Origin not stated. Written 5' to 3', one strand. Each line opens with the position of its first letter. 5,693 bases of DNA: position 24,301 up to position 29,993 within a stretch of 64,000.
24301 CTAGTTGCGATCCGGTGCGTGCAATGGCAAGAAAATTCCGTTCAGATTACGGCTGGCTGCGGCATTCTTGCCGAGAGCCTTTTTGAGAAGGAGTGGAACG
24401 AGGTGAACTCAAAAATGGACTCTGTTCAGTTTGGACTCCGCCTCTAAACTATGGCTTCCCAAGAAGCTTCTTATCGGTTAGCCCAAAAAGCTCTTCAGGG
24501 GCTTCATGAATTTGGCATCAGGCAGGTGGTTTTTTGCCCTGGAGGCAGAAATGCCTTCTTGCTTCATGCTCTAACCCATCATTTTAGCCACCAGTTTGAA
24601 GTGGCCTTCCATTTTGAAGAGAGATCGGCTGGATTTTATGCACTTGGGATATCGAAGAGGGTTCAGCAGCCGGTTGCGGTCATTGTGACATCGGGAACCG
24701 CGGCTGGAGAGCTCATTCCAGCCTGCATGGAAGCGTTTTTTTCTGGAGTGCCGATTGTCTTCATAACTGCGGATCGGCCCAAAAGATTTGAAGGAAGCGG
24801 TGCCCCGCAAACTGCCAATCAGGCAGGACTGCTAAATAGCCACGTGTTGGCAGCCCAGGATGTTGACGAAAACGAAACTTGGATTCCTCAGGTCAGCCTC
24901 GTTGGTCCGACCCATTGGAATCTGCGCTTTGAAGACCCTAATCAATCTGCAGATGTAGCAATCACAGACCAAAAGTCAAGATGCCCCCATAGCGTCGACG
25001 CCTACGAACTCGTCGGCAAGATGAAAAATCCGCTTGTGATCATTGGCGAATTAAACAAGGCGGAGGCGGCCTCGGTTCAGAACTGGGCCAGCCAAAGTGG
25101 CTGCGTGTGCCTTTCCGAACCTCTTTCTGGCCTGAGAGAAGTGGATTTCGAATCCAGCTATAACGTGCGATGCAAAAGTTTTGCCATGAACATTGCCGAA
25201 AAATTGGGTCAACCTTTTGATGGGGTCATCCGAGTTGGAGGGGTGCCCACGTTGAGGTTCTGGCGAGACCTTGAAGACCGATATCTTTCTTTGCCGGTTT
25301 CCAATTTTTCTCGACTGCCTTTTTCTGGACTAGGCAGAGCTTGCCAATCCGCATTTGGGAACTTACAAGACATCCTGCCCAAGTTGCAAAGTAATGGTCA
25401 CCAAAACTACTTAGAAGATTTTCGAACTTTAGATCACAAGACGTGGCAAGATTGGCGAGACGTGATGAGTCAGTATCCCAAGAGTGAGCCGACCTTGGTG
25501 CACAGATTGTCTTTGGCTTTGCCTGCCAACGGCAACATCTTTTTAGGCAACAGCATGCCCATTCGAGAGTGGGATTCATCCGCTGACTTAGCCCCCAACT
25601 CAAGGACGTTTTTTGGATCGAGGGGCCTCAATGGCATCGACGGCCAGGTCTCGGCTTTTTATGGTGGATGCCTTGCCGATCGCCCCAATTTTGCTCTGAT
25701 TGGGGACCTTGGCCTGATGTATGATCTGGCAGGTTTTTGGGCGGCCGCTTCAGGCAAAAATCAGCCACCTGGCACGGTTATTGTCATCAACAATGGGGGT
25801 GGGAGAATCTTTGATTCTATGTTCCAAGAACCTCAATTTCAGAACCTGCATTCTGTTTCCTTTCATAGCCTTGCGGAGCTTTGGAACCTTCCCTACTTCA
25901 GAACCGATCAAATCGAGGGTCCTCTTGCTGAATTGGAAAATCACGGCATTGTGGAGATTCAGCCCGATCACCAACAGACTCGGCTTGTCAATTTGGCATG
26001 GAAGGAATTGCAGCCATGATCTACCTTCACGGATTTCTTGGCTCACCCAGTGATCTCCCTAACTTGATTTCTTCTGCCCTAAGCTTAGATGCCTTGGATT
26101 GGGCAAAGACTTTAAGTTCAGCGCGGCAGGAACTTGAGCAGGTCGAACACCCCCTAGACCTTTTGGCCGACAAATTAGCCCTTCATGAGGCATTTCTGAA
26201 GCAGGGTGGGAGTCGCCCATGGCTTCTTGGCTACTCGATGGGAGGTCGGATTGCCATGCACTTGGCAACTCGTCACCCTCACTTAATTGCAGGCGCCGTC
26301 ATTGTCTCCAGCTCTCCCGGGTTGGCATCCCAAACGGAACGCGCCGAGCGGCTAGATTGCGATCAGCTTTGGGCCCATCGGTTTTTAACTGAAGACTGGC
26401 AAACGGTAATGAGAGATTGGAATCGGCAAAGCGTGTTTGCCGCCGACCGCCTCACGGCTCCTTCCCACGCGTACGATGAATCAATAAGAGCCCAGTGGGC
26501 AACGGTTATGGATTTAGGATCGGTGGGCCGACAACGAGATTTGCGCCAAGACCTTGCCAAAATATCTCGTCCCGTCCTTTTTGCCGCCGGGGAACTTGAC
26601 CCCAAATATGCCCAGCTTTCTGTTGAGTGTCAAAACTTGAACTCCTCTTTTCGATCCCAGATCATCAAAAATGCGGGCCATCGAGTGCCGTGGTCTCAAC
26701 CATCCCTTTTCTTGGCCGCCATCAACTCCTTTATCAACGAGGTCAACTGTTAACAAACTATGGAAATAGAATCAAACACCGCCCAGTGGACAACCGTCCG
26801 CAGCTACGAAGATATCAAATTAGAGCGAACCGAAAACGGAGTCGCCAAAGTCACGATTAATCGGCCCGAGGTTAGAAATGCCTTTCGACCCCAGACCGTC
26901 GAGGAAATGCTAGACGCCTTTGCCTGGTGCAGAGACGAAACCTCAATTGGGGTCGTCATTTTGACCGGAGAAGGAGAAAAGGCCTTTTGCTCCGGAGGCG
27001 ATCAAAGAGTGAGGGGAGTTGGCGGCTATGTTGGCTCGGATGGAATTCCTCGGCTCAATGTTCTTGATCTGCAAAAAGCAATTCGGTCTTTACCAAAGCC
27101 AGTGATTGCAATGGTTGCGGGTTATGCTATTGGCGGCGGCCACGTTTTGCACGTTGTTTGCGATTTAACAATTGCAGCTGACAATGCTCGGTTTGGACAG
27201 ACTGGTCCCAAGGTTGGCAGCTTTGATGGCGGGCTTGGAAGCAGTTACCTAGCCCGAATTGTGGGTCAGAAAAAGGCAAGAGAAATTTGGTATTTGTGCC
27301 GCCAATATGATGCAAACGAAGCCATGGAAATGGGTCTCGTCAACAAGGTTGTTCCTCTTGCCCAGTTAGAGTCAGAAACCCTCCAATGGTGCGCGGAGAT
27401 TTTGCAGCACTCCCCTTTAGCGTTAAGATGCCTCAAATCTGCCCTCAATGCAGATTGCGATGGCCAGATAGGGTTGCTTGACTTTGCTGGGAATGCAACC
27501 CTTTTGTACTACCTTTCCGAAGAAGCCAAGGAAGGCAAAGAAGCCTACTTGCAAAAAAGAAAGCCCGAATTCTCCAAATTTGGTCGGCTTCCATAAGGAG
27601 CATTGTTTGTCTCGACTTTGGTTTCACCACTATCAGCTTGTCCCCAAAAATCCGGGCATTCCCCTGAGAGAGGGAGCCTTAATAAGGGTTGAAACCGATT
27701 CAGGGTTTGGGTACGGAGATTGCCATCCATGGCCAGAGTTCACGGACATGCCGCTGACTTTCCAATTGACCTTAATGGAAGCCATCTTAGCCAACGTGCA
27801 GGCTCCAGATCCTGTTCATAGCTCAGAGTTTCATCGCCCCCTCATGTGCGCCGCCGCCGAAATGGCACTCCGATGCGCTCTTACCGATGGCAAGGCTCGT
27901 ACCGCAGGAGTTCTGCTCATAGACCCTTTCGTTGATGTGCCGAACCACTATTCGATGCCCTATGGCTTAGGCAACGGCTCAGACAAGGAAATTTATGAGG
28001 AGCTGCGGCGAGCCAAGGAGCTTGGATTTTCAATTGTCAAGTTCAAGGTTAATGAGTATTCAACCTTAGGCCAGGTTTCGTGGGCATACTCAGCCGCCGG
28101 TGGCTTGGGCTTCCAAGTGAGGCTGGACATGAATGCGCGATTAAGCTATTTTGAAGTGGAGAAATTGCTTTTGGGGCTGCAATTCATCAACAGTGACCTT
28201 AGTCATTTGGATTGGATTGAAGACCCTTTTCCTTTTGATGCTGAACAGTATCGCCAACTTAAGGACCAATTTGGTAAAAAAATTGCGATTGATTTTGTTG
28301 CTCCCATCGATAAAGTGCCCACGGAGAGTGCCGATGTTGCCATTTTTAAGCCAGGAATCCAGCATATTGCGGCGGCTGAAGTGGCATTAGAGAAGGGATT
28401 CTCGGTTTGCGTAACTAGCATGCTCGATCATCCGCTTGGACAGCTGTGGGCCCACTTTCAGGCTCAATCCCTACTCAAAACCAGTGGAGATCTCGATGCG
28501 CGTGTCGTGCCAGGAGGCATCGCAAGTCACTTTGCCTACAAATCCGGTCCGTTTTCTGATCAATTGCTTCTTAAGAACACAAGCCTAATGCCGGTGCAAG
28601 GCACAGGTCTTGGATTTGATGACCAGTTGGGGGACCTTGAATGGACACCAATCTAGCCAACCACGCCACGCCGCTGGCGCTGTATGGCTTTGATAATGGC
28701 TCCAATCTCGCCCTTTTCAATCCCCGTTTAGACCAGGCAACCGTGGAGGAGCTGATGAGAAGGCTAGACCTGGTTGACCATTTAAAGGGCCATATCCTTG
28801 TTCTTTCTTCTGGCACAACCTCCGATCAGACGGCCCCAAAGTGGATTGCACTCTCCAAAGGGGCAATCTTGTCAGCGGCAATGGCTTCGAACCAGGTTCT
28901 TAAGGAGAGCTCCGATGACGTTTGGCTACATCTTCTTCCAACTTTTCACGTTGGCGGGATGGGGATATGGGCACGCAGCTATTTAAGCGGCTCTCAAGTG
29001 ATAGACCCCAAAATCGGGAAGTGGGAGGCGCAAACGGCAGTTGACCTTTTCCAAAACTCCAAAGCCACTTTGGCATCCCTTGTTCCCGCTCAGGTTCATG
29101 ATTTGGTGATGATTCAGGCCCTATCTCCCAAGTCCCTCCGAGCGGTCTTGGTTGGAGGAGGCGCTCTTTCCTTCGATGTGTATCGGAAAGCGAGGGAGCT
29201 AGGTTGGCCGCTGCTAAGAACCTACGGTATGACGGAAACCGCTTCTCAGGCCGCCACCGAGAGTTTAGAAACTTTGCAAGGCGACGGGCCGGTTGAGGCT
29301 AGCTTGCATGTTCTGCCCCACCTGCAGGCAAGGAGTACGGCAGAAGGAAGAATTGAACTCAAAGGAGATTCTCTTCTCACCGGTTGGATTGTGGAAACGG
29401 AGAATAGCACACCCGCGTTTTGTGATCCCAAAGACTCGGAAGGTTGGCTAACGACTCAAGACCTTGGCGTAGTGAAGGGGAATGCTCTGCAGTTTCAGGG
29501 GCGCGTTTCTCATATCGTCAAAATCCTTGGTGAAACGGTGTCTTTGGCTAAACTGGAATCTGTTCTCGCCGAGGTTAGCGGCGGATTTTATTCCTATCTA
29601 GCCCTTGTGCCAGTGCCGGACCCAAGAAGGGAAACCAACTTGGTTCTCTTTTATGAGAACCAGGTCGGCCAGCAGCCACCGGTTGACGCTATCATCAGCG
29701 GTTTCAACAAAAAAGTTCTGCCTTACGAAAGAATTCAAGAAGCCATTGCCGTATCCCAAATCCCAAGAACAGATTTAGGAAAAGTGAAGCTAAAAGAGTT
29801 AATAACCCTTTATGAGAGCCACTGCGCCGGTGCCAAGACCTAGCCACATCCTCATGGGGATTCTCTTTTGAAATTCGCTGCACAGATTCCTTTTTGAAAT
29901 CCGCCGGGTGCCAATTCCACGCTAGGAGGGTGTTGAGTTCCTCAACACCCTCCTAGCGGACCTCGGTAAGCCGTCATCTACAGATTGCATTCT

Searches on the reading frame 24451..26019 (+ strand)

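Call 49: search_protein_families(library=pfam, proteins=[window:24451-26019:+], max_evalue=0.00001)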
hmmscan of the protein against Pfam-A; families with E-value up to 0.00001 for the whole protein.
window:24451-26019:+ (522 aa): 1 family
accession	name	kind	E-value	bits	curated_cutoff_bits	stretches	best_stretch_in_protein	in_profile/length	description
PF02776.23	TPP_enzyme_N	-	4e-17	62.5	26.8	1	14-125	7-117/119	Thiamine pyrophosphate enzyme, N-terminal TPP binding domain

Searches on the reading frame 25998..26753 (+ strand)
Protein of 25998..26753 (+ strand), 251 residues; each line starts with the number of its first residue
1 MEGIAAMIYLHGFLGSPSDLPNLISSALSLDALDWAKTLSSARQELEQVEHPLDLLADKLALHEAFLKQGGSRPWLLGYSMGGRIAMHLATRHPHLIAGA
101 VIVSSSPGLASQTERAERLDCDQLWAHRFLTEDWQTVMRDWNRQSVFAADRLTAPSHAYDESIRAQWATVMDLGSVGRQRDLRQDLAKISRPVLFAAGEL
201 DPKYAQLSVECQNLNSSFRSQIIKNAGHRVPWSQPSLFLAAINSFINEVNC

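Call 49: search_protein_families(library=pfam, proteins=[window:25998-26753:+], max_evalue=0.00001)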
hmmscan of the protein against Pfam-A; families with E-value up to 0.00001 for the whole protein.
window:25998-26753:+ (251 aa): 4 families
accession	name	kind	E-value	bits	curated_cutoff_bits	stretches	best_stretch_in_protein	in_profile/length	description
PF12697.13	Abhydrolase_6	-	1.6e-11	45.7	26.3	1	51-240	46-216/217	Alpha/beta hydrolase family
PF00561.26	Abhydrolase_1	-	5.1e-10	39.9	25.8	1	70-111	66-107/245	alpha/beta hydrolase fold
PF12146.15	Hydrolase_4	-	1.9e-08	34.3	27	1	54-202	57-203/239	Serine aminopeptidase, S33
PF20408.4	Abhydrolase_11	-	7.2e-06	26.3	27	0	72-101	75-103/193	Alpha/beta hydrolase domain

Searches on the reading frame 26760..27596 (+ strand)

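Call 49: search_protein_families(library=pfam, proteins=[window:26760-27596:+], max_evalue=0.00001)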
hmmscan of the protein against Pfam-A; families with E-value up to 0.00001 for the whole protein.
window:26760-27596:+ (278 aa): 2 families
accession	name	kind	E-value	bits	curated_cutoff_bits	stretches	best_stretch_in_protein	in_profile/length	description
PF00378.25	ECH_1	-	3.6e-80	269.4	27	1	24-272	2-249/251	Enoyl-CoA hydratase/isomerase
PF16113.10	ECH_2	-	6e-21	75.7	27.2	1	29-205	2-179/335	Enoyl-CoA hydratase/isomerase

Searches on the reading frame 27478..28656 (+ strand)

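Call 49: search_protein_families(library=pfam, proteins=[window:27478-28656:+], max_evalue=0.00001)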
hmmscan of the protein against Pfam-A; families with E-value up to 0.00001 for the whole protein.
window:27478-28656:+ (392 aa): 1 family
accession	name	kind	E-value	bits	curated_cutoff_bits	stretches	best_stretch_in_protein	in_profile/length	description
PF22015.1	OSBS_N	-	1.6e-11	44.3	27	1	48-101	2-57/78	O-succinylbenzoate synthase, N-terminal domain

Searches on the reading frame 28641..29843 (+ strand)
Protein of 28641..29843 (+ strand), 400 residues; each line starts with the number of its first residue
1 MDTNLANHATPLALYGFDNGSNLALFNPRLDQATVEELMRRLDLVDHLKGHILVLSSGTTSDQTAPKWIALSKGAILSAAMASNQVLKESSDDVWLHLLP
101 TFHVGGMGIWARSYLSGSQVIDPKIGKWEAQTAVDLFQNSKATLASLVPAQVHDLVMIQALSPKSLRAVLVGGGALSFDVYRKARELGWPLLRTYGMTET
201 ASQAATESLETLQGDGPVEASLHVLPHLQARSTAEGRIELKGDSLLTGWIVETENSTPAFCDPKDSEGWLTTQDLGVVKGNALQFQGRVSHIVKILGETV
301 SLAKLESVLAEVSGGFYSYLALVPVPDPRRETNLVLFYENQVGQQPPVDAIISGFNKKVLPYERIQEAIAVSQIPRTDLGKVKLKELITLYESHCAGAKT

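Call 49: search_protein_families(library=pfam, proteins=[window:28641-29843:+], max_evalue=0.00001)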
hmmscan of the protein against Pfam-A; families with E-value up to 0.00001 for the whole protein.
window:28641-29843:+ (400 aa): 1 family
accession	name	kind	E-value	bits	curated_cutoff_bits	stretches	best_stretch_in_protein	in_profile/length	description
PF00501.34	AMP-binding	-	1.2e-20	74.1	29.9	1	54-211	168-331/384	AMP-binding enzyme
